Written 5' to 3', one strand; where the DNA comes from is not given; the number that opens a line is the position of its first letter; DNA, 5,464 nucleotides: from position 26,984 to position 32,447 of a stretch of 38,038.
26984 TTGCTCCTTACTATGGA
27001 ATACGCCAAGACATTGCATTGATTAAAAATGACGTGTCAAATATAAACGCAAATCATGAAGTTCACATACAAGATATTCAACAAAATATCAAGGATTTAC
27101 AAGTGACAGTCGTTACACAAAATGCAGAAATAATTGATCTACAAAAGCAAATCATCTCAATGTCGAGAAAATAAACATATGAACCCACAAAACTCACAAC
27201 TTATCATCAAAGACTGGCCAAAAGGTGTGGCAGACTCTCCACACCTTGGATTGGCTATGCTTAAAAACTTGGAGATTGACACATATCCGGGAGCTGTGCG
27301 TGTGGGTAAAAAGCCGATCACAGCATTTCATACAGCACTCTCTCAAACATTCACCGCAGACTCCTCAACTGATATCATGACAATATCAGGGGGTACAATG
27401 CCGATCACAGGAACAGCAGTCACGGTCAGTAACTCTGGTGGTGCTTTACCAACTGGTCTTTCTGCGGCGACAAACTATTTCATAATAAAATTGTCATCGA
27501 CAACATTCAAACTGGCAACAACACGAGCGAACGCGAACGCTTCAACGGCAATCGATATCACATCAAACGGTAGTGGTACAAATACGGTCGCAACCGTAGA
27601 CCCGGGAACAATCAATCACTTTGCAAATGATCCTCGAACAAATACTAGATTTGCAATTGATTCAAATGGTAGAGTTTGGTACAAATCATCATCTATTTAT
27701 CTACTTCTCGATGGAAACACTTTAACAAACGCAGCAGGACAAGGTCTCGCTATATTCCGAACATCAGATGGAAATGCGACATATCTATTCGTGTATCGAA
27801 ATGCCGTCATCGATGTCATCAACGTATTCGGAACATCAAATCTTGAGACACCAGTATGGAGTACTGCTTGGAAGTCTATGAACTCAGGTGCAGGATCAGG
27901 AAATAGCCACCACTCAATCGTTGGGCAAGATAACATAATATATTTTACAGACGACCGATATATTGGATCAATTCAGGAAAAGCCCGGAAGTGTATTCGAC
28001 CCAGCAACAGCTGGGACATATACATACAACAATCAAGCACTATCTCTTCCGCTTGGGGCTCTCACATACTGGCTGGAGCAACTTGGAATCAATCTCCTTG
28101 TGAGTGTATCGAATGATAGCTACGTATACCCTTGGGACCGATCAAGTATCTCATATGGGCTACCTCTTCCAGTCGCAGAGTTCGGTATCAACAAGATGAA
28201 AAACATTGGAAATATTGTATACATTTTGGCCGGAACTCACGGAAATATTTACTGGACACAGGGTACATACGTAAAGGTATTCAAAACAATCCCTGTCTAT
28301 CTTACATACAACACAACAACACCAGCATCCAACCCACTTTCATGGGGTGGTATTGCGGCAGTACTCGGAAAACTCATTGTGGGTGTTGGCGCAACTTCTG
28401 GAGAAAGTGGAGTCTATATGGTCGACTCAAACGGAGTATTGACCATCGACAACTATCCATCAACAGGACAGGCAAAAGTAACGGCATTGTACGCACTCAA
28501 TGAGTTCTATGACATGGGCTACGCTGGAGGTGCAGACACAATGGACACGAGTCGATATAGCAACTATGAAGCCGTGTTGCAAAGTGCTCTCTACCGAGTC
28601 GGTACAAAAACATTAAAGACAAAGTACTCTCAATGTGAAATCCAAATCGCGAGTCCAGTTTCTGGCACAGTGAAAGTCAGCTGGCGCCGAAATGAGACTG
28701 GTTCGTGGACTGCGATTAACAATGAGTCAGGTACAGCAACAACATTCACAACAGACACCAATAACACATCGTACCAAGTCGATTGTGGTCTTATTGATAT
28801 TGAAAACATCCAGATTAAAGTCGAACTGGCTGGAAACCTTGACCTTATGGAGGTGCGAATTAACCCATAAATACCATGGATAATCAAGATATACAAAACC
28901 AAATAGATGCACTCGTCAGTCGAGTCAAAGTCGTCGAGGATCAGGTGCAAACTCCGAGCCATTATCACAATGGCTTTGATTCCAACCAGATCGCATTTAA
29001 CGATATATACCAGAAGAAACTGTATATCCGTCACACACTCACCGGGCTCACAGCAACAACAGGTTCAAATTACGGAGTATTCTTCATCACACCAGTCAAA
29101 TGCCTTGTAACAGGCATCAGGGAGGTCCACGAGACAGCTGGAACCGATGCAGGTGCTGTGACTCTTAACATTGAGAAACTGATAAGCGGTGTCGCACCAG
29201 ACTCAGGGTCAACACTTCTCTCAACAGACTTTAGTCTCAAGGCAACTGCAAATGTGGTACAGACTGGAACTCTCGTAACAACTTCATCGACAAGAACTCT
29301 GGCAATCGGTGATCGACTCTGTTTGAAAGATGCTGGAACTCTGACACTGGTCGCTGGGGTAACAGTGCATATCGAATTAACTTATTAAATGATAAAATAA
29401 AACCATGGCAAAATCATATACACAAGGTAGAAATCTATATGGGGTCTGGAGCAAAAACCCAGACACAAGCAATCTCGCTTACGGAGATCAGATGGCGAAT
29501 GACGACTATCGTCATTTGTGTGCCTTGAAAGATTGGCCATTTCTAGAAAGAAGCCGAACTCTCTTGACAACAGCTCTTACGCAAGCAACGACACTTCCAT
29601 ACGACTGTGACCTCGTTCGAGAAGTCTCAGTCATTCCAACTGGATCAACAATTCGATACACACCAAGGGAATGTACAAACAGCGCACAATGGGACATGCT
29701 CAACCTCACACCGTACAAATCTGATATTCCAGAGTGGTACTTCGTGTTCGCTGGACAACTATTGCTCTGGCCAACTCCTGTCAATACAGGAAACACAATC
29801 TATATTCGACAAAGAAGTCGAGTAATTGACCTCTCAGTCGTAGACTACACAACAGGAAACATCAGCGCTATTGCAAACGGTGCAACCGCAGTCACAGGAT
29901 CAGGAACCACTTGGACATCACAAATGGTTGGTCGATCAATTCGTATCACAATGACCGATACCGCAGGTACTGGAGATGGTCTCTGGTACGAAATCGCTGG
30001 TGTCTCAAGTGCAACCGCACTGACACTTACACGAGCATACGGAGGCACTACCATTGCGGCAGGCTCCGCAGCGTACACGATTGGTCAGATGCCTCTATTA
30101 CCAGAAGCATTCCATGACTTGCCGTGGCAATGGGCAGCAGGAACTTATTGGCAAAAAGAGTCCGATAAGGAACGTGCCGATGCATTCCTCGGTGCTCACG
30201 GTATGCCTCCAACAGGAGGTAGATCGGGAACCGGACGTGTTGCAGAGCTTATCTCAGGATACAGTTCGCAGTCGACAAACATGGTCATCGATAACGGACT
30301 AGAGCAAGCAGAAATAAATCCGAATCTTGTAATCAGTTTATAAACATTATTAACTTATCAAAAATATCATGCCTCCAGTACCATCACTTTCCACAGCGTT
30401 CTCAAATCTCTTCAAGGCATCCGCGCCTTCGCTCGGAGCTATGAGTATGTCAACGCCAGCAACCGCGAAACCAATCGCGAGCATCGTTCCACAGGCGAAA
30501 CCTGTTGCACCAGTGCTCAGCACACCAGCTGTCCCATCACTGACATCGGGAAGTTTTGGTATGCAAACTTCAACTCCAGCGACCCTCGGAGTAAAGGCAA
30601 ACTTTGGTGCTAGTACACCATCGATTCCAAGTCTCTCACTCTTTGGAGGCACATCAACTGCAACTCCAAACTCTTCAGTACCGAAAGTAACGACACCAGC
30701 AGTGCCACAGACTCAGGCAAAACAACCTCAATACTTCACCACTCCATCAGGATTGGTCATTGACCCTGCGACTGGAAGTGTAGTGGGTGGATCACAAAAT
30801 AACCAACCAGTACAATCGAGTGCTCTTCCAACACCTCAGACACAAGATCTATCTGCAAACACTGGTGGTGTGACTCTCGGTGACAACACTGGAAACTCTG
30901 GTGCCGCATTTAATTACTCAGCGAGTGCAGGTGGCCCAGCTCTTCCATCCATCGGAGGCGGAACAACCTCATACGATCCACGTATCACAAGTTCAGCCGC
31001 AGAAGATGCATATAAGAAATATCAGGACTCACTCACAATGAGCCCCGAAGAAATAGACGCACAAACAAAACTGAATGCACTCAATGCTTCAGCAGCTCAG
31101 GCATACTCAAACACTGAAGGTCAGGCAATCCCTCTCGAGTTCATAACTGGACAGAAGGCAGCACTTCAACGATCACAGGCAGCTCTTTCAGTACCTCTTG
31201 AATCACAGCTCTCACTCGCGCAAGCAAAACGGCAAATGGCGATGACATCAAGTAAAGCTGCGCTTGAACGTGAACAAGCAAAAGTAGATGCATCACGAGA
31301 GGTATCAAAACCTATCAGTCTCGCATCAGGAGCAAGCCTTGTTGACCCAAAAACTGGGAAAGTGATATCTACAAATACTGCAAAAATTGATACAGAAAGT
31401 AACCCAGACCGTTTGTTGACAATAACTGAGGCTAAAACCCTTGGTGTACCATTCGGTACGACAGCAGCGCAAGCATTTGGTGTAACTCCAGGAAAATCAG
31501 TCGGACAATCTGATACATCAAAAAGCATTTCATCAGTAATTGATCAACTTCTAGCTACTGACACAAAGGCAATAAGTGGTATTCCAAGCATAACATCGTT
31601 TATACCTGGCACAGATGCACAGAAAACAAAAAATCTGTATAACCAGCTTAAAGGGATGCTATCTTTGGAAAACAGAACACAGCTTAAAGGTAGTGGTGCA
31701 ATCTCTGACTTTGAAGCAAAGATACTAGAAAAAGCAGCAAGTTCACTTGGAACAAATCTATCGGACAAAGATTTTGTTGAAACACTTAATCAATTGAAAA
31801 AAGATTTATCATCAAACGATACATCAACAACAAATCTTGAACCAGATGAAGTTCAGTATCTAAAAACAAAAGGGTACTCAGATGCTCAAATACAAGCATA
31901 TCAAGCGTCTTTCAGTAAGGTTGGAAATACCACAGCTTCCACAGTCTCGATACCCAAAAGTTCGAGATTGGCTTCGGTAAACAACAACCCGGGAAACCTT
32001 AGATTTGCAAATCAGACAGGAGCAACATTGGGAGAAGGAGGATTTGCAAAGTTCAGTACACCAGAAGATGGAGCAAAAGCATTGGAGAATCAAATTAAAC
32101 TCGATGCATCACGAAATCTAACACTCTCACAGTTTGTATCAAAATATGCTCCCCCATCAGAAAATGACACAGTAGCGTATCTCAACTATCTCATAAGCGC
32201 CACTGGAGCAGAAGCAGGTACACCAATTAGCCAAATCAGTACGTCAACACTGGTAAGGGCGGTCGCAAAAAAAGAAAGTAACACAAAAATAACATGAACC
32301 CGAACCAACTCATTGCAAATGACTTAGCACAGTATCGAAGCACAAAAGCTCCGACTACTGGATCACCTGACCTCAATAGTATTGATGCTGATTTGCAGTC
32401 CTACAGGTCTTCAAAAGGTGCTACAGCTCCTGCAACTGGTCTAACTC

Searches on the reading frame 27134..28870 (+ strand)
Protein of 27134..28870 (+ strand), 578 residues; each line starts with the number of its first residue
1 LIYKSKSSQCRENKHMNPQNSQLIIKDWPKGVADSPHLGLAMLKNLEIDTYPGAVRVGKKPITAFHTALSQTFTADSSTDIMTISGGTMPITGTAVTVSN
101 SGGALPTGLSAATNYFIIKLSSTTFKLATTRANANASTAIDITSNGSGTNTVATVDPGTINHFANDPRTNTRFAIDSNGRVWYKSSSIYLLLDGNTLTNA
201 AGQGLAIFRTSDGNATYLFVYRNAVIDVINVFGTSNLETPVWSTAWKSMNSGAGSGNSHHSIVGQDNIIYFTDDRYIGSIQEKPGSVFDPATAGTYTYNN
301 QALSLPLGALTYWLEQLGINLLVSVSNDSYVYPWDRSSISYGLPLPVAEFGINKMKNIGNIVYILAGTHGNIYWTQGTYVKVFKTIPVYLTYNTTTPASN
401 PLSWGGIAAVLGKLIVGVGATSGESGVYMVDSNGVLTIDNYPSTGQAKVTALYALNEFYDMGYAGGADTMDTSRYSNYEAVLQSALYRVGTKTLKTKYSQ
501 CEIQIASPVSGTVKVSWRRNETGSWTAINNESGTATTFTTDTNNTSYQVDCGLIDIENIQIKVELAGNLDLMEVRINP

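Call 7: search_protein_families(library=pfam, proteins=[window:27134-28870:+], max_evalue=0.01)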
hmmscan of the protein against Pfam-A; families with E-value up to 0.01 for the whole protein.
window:27134-28870:+ (578 aa): 0 families

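Call 8: search_protein_families(library=phrogs, proteins=[window:27134-28870:+], max_evalue=0.001)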
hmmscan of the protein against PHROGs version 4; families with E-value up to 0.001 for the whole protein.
window:27134-28870:+ (578 aa): 1 family
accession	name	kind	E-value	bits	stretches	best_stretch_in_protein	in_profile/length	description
phrog_30390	-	unknown function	3e-08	33.6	1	77-187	460-566/766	-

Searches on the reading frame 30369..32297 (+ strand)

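Call 7: search_protein_families(library=pfam, proteins=[window:30369-32297:+], max_evalue=0.01)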
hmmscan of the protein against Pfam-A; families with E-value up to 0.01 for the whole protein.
window:30369-32297:+ (642 aa): 0 families

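Call 8: search_protein_families(library=phrogs, proteins=[window:30369-32297:+], max_evalue=0.001)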
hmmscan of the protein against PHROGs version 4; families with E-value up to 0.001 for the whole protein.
window:30369-32297:+ (642 aa): 3 families
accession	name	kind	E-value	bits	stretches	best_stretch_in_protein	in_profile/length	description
phrog_873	-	head and packaging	1.4e-14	54.4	1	536-631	358-464/1277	endolysin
phrog_7182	-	other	5.7e-13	49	1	537-637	662-780/1228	tail injection transglycosylase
phrog_2534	-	other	1.4e-11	45.1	1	383-500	299-402/435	released from the phage upon host infection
